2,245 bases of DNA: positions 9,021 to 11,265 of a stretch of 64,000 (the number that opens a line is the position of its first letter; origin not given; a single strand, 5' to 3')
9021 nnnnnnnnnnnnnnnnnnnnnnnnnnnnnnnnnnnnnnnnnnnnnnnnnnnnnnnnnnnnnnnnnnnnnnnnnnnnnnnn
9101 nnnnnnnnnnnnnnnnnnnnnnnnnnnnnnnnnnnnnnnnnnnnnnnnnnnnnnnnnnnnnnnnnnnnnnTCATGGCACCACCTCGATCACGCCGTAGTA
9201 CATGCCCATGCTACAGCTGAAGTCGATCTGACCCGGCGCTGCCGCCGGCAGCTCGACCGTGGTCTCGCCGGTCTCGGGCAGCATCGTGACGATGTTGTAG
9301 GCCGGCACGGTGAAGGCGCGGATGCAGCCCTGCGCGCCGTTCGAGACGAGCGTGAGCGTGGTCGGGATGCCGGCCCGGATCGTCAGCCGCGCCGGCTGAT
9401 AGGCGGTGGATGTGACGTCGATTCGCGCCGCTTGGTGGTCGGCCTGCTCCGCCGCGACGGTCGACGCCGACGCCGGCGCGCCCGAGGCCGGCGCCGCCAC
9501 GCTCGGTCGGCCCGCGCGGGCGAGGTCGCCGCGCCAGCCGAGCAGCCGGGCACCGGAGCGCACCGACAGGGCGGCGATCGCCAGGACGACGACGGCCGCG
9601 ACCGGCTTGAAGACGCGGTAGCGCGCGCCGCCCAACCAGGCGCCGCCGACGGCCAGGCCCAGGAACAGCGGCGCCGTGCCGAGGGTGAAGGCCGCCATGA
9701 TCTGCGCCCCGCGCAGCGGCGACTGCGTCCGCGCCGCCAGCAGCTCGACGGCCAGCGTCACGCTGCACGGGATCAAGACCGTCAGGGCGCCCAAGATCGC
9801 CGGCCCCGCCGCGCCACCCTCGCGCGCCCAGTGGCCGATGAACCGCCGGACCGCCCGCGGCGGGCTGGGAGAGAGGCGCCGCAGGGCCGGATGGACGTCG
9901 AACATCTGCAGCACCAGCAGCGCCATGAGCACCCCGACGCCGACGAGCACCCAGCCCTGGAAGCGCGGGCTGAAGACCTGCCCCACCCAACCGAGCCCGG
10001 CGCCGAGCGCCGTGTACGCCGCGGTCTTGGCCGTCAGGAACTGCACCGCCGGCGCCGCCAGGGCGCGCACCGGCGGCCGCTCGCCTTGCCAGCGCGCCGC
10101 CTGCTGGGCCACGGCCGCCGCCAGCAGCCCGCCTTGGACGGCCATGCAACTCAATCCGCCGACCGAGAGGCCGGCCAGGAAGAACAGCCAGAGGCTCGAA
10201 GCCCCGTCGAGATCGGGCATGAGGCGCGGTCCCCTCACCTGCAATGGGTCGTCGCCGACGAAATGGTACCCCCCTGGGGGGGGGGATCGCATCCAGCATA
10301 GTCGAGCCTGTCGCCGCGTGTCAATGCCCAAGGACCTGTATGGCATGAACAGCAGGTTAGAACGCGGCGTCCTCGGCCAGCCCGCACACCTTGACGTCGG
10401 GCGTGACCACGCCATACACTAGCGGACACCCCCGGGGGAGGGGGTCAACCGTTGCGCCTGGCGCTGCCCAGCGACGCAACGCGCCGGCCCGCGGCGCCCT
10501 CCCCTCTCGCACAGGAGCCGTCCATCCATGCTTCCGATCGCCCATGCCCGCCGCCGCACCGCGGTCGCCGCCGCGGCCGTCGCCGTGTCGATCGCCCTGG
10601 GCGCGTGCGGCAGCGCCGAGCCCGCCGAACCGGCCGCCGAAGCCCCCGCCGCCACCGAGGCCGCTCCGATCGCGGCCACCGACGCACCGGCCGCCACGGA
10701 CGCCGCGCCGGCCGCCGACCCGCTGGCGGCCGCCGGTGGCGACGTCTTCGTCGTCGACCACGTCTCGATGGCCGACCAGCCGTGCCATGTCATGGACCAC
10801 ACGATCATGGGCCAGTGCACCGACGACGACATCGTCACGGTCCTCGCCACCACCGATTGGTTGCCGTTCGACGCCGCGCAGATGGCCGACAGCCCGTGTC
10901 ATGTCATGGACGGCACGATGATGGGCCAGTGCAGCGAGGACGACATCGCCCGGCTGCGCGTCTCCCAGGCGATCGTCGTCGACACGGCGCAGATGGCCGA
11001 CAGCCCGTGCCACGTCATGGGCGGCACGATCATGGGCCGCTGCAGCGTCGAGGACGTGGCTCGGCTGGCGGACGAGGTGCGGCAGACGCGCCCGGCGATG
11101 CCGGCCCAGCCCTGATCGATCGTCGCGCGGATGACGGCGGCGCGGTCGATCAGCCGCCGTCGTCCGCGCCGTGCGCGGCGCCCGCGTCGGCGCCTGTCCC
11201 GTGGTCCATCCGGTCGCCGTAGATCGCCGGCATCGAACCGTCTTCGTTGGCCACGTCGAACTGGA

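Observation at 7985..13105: Six copies of an unassigned Cys/His/Met repeat shared by three copper lipoproteins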

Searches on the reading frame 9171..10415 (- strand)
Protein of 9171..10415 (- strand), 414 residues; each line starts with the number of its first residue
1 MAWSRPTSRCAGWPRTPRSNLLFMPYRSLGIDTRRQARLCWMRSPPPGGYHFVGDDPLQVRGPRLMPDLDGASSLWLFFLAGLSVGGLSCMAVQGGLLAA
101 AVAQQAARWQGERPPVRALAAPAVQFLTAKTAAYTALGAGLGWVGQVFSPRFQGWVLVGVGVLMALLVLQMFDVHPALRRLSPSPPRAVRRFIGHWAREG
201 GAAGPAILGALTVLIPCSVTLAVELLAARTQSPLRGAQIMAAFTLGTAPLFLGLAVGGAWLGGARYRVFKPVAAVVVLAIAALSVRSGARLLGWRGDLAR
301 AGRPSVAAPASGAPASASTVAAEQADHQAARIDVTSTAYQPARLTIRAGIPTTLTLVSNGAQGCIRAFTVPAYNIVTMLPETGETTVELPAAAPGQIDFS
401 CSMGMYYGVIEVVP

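Call 3: search_protein_families(library=pfam, proteins=[window:9171-10415:-], max_evalue=1)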
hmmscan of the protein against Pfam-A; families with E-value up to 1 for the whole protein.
window:9171-10415:- (414 aa): 3 families
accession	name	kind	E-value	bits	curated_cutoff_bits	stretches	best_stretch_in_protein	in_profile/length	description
PF13386.12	DsbD_2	-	1.1e-22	81.3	24.9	1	78-281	2-197/199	Cytochrome C biogenesis protein transmembrane region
PF13473.12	Cupredoxin_1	-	1e-12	48.4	27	1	318-410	11-102/104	Cupredoxin-like domain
PF02683.22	DsbD_TM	-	1.1e-09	38.3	27.1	1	75-282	5-212/219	Cytochrome C biogenesis protein transmembrane domain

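Call 4: search_protein_families(library=ncbifam, proteins=[window:9171-10415:-], max_evalue=1)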
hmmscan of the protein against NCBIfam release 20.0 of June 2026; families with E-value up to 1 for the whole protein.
window:9171-10415:- (414 aa): 1 family
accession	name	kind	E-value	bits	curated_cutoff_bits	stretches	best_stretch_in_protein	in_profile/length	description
NF001419.0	PRK00293.1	subfamily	1.2e-05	24.2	330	1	73-281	170-378/574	protein-disulfide reductase DsbD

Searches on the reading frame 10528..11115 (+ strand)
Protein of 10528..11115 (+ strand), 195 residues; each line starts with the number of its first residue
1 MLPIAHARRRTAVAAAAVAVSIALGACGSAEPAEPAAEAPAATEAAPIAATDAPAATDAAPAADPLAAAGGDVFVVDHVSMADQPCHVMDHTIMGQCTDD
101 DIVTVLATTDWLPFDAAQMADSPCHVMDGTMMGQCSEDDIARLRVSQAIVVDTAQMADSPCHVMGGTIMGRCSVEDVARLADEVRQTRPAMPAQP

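Call 3: search_protein_families(library=pfam, proteins=[window:10528-11115:+], max_evalue=1)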
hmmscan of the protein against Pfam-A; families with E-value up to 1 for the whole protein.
window:10528-11115:+ (195 aa): 1 family
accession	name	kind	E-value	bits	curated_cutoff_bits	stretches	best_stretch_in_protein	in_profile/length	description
PF00863.25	Peptidase_C4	-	0.16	11.6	27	1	87-150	71-134/244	Peptidase family C4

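Call 4: search_protein_families(library=ncbifam, proteins=[window:10528-11115:+], max_evalue=1)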
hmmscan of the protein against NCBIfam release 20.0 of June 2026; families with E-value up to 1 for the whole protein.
window:10528-11115:+ (195 aa): 1 family
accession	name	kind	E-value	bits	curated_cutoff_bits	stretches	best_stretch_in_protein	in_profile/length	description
NF052551.1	EnvBioLpgNMYCTU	equivalog_domain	0.0013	18.1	250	1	9-64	2-55/227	envelope biogenesis lipoprotein LpqN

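Call 6: find_homologous_proteins(query=window:10528-11115:+, max_evalue=0.001)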
Query window:10528-11115:+ (195 aa): 5 proteins with E <= 0.001 among 8000 candidates.
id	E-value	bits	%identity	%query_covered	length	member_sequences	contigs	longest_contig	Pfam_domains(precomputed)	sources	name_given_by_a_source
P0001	3.1e-55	205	63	82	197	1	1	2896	-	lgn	-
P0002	6.7e-50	187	51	96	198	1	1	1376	-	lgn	-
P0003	1.2e-45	174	54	92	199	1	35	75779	-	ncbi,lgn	-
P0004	3.7e-31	126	60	44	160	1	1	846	-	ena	-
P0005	1.3e-27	115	49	55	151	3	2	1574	-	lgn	-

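Call 13: find_encoding_contigs(protein=P0003, flank=10000, max_places=4)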
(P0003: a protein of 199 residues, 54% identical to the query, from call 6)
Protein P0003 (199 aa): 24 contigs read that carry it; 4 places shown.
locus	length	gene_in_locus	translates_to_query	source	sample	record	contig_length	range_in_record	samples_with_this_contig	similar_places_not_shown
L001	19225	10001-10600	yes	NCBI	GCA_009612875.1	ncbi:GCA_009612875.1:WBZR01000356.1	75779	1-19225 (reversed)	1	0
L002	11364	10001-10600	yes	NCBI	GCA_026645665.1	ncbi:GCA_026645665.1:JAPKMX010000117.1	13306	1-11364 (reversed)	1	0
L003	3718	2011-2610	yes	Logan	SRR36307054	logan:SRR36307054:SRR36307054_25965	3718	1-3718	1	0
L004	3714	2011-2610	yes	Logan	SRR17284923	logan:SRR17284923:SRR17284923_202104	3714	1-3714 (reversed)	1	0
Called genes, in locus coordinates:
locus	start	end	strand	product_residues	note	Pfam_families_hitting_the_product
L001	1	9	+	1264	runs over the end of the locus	PF03372:Exo_endo_phos, PF02739:5_3_exonuc_N, PF01367:5_3_exonuc, PF01612:DNA_pol_A_exo1, PF00476:DNA_pol_A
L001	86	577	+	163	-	PF00581:Rhodanese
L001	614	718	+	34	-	-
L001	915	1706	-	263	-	PF01061:ABC2_membrane, PF12679:ABC2_membrane_2, PF12698:ABC2_membrane_3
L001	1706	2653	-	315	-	PF00005:ABC_tran, PF13304:AAA_21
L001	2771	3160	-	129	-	PF18899:DUF5655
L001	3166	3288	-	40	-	-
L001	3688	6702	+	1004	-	PF13231:PMT_2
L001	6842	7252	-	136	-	-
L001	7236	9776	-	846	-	PF00004:AAA (weak), PF07724:AAA_2, PF07728:AAA_5, PF10431:ClpB_D2-small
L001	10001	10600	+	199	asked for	-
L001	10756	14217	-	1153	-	PF00403:HMA, PF00122:E1-E2_ATPase, PF00702:Hydrolase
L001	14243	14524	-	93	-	PF02583:Trns_repr_metal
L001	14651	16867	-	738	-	PF13163:DUF3999 (weak)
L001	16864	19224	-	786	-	?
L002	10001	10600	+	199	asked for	-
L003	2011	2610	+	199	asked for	-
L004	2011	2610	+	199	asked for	-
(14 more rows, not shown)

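Call 15: find_related_loci(query=window:10528-11115:+, collection=genome_contigs, flank=10000)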
Query window:10528-11115:+ (195 aa) in genome_contigs; peptide patterns used: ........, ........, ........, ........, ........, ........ (x = any residue, [..] = any of these).
600 stretches matched a pattern, but none encodes a relative of the query by tblastn (E <= 1e-3).
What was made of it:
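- Tried and rejected: The genome_contigs scan with the single 195-aa protein found nothing, because the exact-peptide patterns were too strict (call 15).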

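Call 20: find_related_loci(query=A3, collection=genome_contigs, flank=10000)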
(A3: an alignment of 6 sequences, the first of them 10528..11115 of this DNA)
Query A3 (195 aa) in genome_contigs; peptide patterns used: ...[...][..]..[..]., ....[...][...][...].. (x = any residue, [..] = any of these).
31 stretches matched a pattern; 8 encode a relative of the query (tblastn E <= 1e-3); 8 distinct loci.
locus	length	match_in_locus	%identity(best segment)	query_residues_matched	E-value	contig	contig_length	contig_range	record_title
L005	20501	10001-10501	39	17-177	3e-32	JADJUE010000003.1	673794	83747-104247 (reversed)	MAG: Candidatus Epilinea brevis isolate Hirt_BATAC.427 tig00004243-10-6756820, whole genome shotgun sequence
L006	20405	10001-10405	48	72-188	1e-31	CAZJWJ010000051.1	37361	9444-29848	MAG TPA_asm: uncultured Anaerolineales bacterium isolate binchicken_co350_168 genome assembly, contig: NODE_1593_length_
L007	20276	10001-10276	47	66-195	5e-30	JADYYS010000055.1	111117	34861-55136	MAG: Ardenticatenales bacterium isolate SJ541 c_000001326193, whole genome shotgun sequence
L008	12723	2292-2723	42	44-182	4e-28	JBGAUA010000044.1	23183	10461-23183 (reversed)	MAG: Anaerolineae bacterium isolate MAG_MBR_AS.19 MBRAS-19_NODE_44_length_23183_cov_4.096425, whole genome shotgun seque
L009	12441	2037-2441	40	27-182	6e-22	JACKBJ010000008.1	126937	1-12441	MAG: Caldilineae bacterium isolate HK-STAS-CHLO-18 HK-STAS-CHLO-18_8, whole genome shotgun sequence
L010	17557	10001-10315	45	53-188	3e-19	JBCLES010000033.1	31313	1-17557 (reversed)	Anaerolineae bacterium isolate SLM_MC1B_810-D21 Node_33_length_31313_cov_52.463316, whole genome shotgun sequence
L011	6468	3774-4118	45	41-188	9e-19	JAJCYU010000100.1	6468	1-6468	MAG: Anaerolineae bacterium isolate OFTM155 OFTM155_99, whole genome shotgun sequence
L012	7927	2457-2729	57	76-184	8e-8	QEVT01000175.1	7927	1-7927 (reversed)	MAG: bacterium isolate UCB3 J3_scaffold_7031, whole genome shotgun sequence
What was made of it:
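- Tried and rejected: The alignment-based scan then gave 8 loci (call 20).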

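Call 41: list_cluster_members(proteins=[P0003, P0006, P0009, P0017, P0021, P0023, P0034, P0012, P0036, P0041])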
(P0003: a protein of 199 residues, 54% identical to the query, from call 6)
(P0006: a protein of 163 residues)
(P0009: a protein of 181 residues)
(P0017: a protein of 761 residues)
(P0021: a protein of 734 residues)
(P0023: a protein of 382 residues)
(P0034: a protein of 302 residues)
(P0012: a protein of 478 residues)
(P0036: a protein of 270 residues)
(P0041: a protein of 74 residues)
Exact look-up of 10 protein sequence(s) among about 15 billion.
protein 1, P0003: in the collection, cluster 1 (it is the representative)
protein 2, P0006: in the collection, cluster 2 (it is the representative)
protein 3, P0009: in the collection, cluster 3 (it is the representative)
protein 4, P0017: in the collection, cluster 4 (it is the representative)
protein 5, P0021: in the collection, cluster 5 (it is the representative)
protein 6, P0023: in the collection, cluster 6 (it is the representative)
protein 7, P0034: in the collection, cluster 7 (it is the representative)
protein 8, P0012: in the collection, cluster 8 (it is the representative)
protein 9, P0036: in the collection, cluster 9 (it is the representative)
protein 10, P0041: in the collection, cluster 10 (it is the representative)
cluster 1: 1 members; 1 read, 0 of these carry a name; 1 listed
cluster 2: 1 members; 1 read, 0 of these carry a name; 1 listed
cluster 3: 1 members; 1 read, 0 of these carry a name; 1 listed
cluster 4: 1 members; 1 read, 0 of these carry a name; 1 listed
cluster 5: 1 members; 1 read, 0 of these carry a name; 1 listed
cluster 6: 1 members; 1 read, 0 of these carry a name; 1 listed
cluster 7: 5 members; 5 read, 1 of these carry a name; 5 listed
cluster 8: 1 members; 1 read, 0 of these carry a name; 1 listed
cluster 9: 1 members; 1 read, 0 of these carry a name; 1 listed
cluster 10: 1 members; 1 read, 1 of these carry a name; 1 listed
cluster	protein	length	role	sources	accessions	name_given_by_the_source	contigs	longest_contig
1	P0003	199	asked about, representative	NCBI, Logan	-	-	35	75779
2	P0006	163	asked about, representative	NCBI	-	-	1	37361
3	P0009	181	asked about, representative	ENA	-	-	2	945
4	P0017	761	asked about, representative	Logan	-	-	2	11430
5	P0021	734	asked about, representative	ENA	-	-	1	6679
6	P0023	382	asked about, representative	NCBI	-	-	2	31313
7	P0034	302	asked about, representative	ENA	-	-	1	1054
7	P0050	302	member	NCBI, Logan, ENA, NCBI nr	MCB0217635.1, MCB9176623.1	MAG: hypothetical protein H6648_05625 [Caldilineae bacterium] | hypothetical protein [Chloroflexota bacterium]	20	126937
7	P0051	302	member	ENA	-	-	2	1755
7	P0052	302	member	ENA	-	-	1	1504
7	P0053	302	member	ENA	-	-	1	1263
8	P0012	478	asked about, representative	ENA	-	-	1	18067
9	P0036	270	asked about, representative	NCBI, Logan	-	-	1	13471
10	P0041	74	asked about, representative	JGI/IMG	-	ABC-type amino acid transport system permease subunit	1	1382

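Call 42: predict_structure(alignment_id=A6)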
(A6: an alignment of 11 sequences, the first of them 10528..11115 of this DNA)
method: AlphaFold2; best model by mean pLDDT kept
length: 195 residues; sequences in the alignment: 11
mean_pLDDT: 78.9   pTM: 0.63
mean pLDDT of the five models: 78.9, 78.7, 78.4, 78.0, 76.7
residues with pLDDT >= 90: 116; 70-90: 4; 50-70: 54; < 50: 21
segments of 3 or more residues with pLDDT < 50: 1-3, 24-26, 54-62
pLDDT, mean of each block of 10 residues (from residue 1): 50 51 50 54 57 49 57 95 96 96 97 95 94 96 96 96 96 95 88 57
secondary structure, 60 per line:
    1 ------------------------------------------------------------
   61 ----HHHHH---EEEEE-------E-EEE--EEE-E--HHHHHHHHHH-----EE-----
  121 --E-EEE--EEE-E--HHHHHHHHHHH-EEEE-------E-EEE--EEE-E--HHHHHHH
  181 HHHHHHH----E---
elements in order: H65-69 E73-77 E87-89 E92-94 H99-108 E125-127 E130-132 H137-147 E149-152 E162-164 E167-169 H174-187
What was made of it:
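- The three modules of the repeat protein are predicted as one rigid body (call 42).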

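Call 46: fold_search(model_id=the predicted structure, library=pdb)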
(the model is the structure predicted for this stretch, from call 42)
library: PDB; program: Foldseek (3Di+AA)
matches with E <= 10: 40; with E <= 0.001: 0
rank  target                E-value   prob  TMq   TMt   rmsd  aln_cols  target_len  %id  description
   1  4v06_B                1.6e+00  0.01  0.10  0.07  15.0       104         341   12  Crystal structure of human tryptophan hydroxylase 2 (TPH2), catalytic domain (released 2014-10-15)
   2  9hb8_A                1.8e+00  0.01  0.09  0.06  14.9       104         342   13  Crystal structure of human tryptophan hydroxylase 2 in complex with inhibitor KM-06-098 (released 2025-07-16)
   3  5q1u                  2.2e+00  0.01  0.12  0.08  15.4       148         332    9  PanDDA analysis group deposition -- Crystal Structure of DCLRE1A in complex with FMOPL000351a (released 2018-08-08)
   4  2toh                  2.5e+00  0.01  0.09  0.07  15.2       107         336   14  TYROSINE HYDROXYLASE CATALYTIC AND TETRAMERIZATION DOMAINS FROM RAT (released 1999-08-26)
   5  2gja_A                2.9e+00  0.01  0.15  0.16  13.4       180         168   10  Structure of the MnmE G-domain in complex with GDP*AlF4-, Mg2+ and NH4+ (released 2006-07-04)
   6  7xdp                  3.8e+00  0.01  0.15  0.06  11.9       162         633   10  Tunnel-redesigned O2-tolerant CO dehydrogenase for removal of CO in real flue gas (ChCODH2 A559S mutant in anaerobic con (released 2022-10-19)
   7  1xcb_C                3.8e+00  0.01  0.11  0.11  17.8       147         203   12  X-ray Structure of a Rex-Family Repressor/NADH Complex from Thermus Aquaticus (released 2004-09-28)
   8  2gj8_A                4.0e+00  0.01  0.15  0.17  11.9       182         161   12  Structure of the MnmE G-domain in complex with GDP*AlF4-, Mg2+ and K+ (released 2006-07-04)
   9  2gja_B                4.0e+00  0.01  0.17  0.19  13.2       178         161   11  Structure of the MnmE G-domain in complex with GDP*AlF4-, Mg2+ and NH4+ (released 2006-07-04)
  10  1u28_B                4.6e+00  0.02  0.15  0.10  16.1       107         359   15  R. rubrum transhydrogenase asymmetric complex (dI.NAD+)2(dIII.NADP+)1 (released 2005-01-18)
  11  8hye_B                4.6e+00  0.01  0.15  0.10  16.3       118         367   14  Structure of amino acid dehydrogenase-2752 with ligand (released 2023-04-05)
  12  3hf8                  4.6e+00  0.01  0.11  0.08  14.6       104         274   10  Crystal structure of human tryoptophan hydroxylase type 1 with bound LP-533401 and Fe (released 2010-04-21)
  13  1u28_A                4.9e+00  0.02  0.15  0.09  14.9        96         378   16  R. rubrum transhydrogenase asymmetric complex (dI.NAD+)2(dIII.NADP+)1 (released 2005-01-18)
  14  9fnn_U                5.2e+00  0.02  0.21  0.10  12.0       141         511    8  Cryo-EM structure of the c-di-GMP-saturated 'crown'less Bcs macrocomplex for cellulose secretion in E. coli (released 2024-10-16)
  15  8uu9_v                5.2e+00  0.01  0.18  0.11  12.9       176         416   10  Cryo-EM structure of the ratcheted Listeria innocua 70S ribosome (head-swiveled) in complex with HflXr and pe/E-tRNA ( (released 2024-02-28)
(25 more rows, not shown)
